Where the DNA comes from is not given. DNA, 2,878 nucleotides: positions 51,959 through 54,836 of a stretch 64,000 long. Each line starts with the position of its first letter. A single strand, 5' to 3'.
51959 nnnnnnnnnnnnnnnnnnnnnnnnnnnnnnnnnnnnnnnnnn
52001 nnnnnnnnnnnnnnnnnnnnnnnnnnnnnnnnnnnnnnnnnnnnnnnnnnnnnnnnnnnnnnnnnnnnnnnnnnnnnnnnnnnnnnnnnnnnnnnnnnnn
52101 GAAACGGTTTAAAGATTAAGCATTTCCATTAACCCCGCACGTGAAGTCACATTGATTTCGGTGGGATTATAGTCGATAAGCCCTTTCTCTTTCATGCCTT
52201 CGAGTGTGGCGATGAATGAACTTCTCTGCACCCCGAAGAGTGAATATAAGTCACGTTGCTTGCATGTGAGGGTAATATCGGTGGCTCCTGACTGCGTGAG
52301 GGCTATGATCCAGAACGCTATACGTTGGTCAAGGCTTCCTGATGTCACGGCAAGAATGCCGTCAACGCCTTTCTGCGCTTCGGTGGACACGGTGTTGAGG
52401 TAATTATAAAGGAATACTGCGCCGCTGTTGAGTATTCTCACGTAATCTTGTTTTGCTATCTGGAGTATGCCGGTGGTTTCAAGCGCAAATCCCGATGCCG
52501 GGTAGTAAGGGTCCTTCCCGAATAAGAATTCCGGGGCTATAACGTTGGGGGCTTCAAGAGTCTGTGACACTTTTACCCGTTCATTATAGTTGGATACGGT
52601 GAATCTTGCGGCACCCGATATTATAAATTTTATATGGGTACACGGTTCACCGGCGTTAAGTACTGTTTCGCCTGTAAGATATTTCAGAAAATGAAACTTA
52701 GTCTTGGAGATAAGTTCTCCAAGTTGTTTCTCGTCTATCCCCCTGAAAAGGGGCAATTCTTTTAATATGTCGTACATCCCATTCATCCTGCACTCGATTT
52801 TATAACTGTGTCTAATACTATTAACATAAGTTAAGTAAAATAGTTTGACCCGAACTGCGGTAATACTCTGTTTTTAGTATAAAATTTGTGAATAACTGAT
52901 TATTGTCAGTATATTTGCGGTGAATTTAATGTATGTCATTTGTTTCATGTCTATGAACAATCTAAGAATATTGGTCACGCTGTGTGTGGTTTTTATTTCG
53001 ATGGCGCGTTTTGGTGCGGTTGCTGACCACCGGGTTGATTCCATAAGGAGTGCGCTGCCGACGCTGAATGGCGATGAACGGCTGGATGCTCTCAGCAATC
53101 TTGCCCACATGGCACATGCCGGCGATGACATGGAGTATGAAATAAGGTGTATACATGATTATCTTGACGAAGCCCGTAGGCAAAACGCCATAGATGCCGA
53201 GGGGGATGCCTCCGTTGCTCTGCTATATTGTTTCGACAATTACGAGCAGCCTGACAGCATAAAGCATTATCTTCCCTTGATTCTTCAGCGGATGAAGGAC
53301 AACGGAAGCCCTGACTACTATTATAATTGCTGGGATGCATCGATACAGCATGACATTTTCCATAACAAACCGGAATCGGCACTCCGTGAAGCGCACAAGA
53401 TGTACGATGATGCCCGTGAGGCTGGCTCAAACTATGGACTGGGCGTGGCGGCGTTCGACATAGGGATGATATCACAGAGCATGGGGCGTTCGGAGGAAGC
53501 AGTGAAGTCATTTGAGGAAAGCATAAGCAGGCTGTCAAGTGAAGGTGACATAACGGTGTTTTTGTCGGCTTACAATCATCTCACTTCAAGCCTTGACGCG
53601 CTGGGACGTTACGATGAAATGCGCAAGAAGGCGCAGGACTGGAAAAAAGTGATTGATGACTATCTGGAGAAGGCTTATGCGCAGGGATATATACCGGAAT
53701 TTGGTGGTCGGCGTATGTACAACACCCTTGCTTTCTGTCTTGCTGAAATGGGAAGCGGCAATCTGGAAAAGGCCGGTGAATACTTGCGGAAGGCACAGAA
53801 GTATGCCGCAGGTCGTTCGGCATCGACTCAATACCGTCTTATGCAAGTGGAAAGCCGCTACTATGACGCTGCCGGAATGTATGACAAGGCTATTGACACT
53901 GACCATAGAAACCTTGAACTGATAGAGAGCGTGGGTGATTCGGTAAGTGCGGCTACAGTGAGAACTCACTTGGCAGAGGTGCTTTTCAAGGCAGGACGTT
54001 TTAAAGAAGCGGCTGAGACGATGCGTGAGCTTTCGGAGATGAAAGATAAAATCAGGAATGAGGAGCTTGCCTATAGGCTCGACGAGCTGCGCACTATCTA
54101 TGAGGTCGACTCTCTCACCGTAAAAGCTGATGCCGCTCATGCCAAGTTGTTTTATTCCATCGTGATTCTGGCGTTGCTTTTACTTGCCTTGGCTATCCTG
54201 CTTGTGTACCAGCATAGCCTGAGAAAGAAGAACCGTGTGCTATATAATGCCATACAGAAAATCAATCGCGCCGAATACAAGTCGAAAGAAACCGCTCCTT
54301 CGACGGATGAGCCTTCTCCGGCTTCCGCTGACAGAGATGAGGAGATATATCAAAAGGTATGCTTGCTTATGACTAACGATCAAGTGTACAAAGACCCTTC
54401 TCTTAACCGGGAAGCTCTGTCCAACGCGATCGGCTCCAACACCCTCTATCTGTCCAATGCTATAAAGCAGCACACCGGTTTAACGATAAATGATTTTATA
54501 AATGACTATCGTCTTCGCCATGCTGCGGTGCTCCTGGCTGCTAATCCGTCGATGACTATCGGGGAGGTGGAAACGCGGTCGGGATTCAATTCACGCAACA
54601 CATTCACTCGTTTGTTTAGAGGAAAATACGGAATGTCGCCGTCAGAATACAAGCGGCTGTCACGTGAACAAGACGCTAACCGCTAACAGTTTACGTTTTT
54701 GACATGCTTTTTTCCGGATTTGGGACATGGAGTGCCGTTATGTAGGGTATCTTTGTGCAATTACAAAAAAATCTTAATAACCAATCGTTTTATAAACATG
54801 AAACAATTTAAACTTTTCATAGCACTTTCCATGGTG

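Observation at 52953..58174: TPR-AraC regulator plus tandem surface PI-PLC lipoproteins: candidate inducible host-lipid/GPI-cleaving system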

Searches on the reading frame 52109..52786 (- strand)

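Call 3: search_protein_families(library=pfam, proteins=[window:52109-52786:-], max_evalue=0.01)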
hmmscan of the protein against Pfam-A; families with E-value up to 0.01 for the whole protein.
window:52109-52786:- (225 aa): 2 families
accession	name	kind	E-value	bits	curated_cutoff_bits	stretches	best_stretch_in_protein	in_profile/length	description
PF13545.12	HTH_Crp_2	-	1.3e-09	38.4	27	1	154-221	1-69/70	Crp-like helix-turn-helix domain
PF00027.35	cNMP_binding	-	1.4e-09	38.2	27.5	1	35-120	3-87/89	Cyclic nucleotide-binding domain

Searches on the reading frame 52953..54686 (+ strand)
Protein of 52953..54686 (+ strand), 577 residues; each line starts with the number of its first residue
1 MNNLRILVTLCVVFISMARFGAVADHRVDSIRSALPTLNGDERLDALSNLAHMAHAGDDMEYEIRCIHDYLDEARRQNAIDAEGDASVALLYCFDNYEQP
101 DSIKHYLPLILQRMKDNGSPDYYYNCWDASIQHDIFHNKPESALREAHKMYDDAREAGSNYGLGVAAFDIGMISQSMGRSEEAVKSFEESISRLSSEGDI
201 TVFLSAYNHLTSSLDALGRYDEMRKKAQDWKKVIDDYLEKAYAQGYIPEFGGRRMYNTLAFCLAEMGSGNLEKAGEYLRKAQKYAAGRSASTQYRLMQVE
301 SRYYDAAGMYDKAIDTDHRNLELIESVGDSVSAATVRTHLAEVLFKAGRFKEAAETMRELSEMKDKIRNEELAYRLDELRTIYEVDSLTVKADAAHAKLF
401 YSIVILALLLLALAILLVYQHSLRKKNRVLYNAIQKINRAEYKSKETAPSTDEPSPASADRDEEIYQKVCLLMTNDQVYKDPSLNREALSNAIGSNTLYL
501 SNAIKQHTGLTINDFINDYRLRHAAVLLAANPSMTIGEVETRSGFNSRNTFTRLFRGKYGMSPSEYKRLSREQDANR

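Call 3: search_protein_families(library=pfam, proteins=[window:52953-54686:+], max_evalue=0.01)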
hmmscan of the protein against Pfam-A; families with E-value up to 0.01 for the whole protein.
window:52953-54686:+ (577 aa): 12 families
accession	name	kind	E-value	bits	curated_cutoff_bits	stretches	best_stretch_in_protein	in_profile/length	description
PF12833.13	HTH_18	-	9.1e-18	64.8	33.6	1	489-568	1-79/80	Helix-turn-helix domain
PF13424.12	TPR_12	-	5.9e-12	46.1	30.1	1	306-364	15-75/77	Tetratricopeptide repeat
PF00165.29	HTH_AraC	-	1.3e-08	35.2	26.6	1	533-566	8-40/42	Bacterial regulatory helix-turn-helix proteins, AraC family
PF13181.12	TPR_8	-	1.5e-08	34.6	25.7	0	168-192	5-29/34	Tetratricopeptide repeat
PF07719.23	TPR_2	-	3.2e-07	30.4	27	0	339-360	6-27/34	Tetratricopeptide repeat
PF00515.34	TPR_1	-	1.8e-06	28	27.8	0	169-192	6-29/34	Tetratricopeptide repeat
PF12862.13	ANAPC5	-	9e-05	22.9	23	1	141-201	15-75/91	Anaphase-promoting complex subunit 5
PF13176.12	TPR_7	-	0.00027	21.2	27.9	0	170-191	5-28/36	Tetratricopeptide repeat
PF13374.12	TPR_10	-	0.00032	21.1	27.5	0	334-356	2-24/42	Tetratricopeptide repeat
PF14559.12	TPR_19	-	0.0043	17.8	25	0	335-364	26-55/68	Tetratricopeptide repeat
PF09509.15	Hypoth_Ymh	-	0.0093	16.3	25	0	482-561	13-87/119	Protein of unknown function (Hypoth_ymh)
PF13432.12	TPR_16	-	0.0094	16.8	32.7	0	305-359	15-56/65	Tetratricopeptide repeat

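Call 4: search_protein_families(library=ncbifam, proteins=[window:52953-54686:+], max_evalue=0.01)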
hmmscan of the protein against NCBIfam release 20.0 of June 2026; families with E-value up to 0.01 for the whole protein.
window:52953-54686:+ (577 aa): 29 families (the best 25 are shown)
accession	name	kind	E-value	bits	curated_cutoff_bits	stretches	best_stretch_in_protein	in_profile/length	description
NF047455.1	TF_Staph_AryK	equivalog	3.3e-11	42.2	850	1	464-574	157-263/759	transcriptional regulator AryK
NF010025.2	PRK13500.1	equivalog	5.4e-10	39.3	525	1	494-573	203-281/282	HTH-type transcriptional activator RhaR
NF010027.0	PRK13502.1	equivalog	2.1e-09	37.2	384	1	500-573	209-281/282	HTH-type transcriptional activator RhaR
NF007860.0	PRK10572.1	equivalog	1.1e-08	34.2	208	1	487-574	203-289/292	arabinose operon transcriptional regulator AraC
NF010026.0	PRK13501.1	equivalog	1.3e-08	34.4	363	1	501-568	210-276/290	HTH-type transcriptional activator RhaR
NF007693.0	PRK10371.1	equivalog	1.4e-08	34.3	253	1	460-574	193-304/309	transcriptional regulator MelR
NF012144.2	ramA_TF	equivalog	4.2e-08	33.6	180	1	485-568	23-105/108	RamA family antibiotic efflux transcriptional regulator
NF047788.1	TransRegPocR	equivalog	1.1e-07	31.5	500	1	484-573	206-294/296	transcriptional regulator PocR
NF007584.0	PRK10219.1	equivalog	1.7e-07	31.6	174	1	481-568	19-105/107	superoxide response transcriptional regulator SoxS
NF006902.0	PRK09393.1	equivalog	1.7e-07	30.7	425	1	484-572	239-324/327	transcriptional regulator FtrA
NF010028.0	PRK13503.1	equivalog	3.8e-07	29.8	288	1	490-568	194-271/278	HTH-type transcriptional activator RhaS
NF049932.1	TranspRegBtr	equivalog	7.5e-07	28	900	1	481-573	178-269/531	bacillibactin transport transcriptional regulator Btr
TIGR04094.1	adjacent_YSIRK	equivalog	1.2e-06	27.7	200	1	499-567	317-383/383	YSIRK-targeted surface antigen transcriptional regulator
NF040586.1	FxSxx_TPR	equivalog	4.5e-06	25.4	300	1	165-367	429-631/830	FxSxx-COOH system tetratricopeptide repeat protein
NF052534.1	RzbtTranRegRhrA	equivalog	4.7e-06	26.1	500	1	508-570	248-311/312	rhizobactin biosynthesis transcriptional regulator RhrA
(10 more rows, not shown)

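Call 65: find_homologous_proteins(query=window:52953-54686:+, max_evalue=1e-30)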
Query window:52953-54686:+ (577 aa): 59 proteins with E <= 1e-30 among 8000 candidates.
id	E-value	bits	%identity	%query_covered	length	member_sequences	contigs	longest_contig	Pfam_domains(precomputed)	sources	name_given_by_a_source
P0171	0.0e+0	1278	100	100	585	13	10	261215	PF12833.14,PF00515.35,PF13424.13,PF00165.30,PF13181.13,PF07719.24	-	-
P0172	1.3e-252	857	66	100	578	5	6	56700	PF12833.14,PF13424.13,PF00165.30,PF13374.13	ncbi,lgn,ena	-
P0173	5.1e-249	845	65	99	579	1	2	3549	PF12833.14,PF13424.13,PF00165.30,PF13181.13,PF13374.13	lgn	-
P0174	2.3e-158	546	46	99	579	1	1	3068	PF12833.14,PF13424.13,PF13176.13,PF00165.30,PF13181.13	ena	-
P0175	4.2e-157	542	46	99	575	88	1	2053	PF12833.14,PF13424.13,PF28559.1,PF13176.13,PF00165.30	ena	-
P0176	1.8e-156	540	46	99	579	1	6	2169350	PF12833.14,PF13424.13,PF13176.13,PF00165.30,PF13181.13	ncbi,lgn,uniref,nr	ncbi:transcriptional regulator, AraC family [Hoylesella oralis ATCC 33269]|uniref:Transcriptional re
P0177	2.0e-156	540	46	100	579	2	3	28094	PF12833.14,PF13424.13,PF00165.30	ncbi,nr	ncbi:MAG: helix-turn-helix domain-containing protein [Prevotellaceae bacterium]|nr:helix-turn-helix 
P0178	4.1e-156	539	46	99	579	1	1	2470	PF12833.14,PF13424.13,PF13176.13,PF00165.30,PF13181.13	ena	-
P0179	1.1e-155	537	47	98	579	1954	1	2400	PF12833.14,PF13424.13,PF00165.30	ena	-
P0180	1.5e-155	537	47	99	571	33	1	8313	PF12833.14,PF13424.13,PF28559.1,PF13176.13,PF00165.30,PF13181.13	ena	-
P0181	8.3e-155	535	48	94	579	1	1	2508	PF12833.14,PF13424.13,PF13176.13,PF00165.30,PF13181.13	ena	-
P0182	9.2e-154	531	46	99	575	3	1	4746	PF12833.14,PF13424.13,PF13176.13,PF00165.30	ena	-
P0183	1.5e-152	527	46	98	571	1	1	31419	PF12833.14,PF00515.35,PF13424.13,PF13176.13,PF00165.30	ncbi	-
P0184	3.8e-152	526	46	98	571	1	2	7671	PF12833.14,PF13424.13,PF13176.13,PF00165.30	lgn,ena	-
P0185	1.9e-151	523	46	98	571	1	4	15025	PF12833.14,PF00515.35,PF13424.13,PF13176.13,PF00165.30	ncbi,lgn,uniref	ncbi:helix-turn-helix domain-containing protein [Bacteroides heparinolyticus]|uniref:helix-turn-heli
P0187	2.1e-151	523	46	98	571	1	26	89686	PF12833.14,PF00515.35,PF13424.13,PF13176.13,PF00165.30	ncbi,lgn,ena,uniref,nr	ncbi:helix-turn-helix domain-containing protein [Bacteroides heparinolyticus]|uniref:AraC family tra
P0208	4.0e-129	450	41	99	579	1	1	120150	PF12833.14,PF13424.13,PF00165.30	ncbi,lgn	-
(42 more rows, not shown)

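Call 66: find_encoding_contigs(protein=P0176, flank=6000, max_places=1)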
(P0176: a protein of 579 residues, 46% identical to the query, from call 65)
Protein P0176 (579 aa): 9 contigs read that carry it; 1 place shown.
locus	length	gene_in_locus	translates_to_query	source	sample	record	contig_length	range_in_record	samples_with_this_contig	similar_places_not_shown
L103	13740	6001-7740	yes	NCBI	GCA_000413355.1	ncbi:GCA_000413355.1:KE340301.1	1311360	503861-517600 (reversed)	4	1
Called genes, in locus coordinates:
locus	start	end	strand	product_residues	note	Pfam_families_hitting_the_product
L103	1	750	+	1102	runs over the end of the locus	PF00580:UvrD-helicase, PF13245:AAA_19 (weak), PF13361:UvrD_C, PF13538:UvrD_C_2 (faint)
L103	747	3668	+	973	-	PF12705:PDDEXK_1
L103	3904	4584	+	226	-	-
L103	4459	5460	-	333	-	PF00196:GerE (faint)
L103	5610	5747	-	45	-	-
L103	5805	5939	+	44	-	-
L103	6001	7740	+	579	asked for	PF13181:TPR_8 (faint), PF13176:TPR_7 (faint), PF13424:TPR_12 (weak), PF12833:HTH_18, PF00165:HTH_AraC (weak)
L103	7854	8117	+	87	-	-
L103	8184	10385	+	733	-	-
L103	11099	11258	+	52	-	-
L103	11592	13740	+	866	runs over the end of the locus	-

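Call 67: find_encoding_contigs(protein=P0187, flank=6000, max_places=1)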
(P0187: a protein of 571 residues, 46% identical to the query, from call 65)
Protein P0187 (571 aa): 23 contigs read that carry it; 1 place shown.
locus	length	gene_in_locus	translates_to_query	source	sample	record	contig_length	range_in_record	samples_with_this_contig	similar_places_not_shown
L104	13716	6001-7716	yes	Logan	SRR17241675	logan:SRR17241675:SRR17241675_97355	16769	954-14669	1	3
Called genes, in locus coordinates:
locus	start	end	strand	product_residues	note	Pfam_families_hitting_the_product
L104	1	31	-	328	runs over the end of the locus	?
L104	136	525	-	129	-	PF22544:HYDIN_VesB_CFA65-like_Ig, PF07610:DUF1573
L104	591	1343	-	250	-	PF00590:TP_methylase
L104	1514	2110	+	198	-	PF04224:DUF417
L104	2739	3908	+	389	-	PF01497:Peripla_BP_2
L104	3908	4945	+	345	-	PF01032:FecCD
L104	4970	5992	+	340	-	PF00005:ABC_tran, PF13304:AAA_21 (faint)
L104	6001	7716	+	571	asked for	PF00515:TPR_1 (faint), PF13176:TPR_7 (faint), PF13424:TPR_12 (weak), PF12833:HTH_18, PF00165:HTH_AraC (weak)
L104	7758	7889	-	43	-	-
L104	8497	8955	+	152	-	-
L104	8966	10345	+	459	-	PF00656:Peptidase_C14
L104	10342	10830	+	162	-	-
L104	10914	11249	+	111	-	PF05154:TM2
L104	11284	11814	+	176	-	-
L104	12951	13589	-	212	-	PF13505:OMP_b-brl (weak), PF13568:OMP_b-brl_2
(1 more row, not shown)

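Call 68: find_encoding_contigs(protein=P0208, flank=6000, max_places=1)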
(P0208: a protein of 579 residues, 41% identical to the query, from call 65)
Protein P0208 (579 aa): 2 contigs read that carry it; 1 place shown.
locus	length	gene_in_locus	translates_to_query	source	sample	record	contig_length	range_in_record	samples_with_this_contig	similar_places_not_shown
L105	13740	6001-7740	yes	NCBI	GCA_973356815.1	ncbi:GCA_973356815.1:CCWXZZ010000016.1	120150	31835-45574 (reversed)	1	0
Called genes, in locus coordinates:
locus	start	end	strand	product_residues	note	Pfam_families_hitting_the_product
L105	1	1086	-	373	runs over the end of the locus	PF02684:LpxB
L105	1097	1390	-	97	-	-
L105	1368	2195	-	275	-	PF01975:SurE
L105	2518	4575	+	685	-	PF02629:CoA_binding (faint), PF13380:CoA_binding_2, PF13607:Succ_CoA_lig, PF13549:ATP-grasp_5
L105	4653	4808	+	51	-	-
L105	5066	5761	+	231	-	-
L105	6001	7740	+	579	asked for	PF13424:TPR_12 (faint), PF12833:HTH_18, PF00165:HTH_AraC (weak)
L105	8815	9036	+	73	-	-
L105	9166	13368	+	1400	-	PF12799:LRR_4 (faint), PF02368:Big_2, PF21461:HL_N-beta (faint), PF02368:Big_2, PF18962:Por_Secre_tail (weak)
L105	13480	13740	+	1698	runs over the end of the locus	PF23952:LRR_EndoS (faint), PF12799:LRR_4 (faint), PF26918:Ig_Eae (faint), PF02368:Big_2, PF26182:Ig_NUP210_5th (faint), PF02368:Big_2, PF18962:Por_Secre_tail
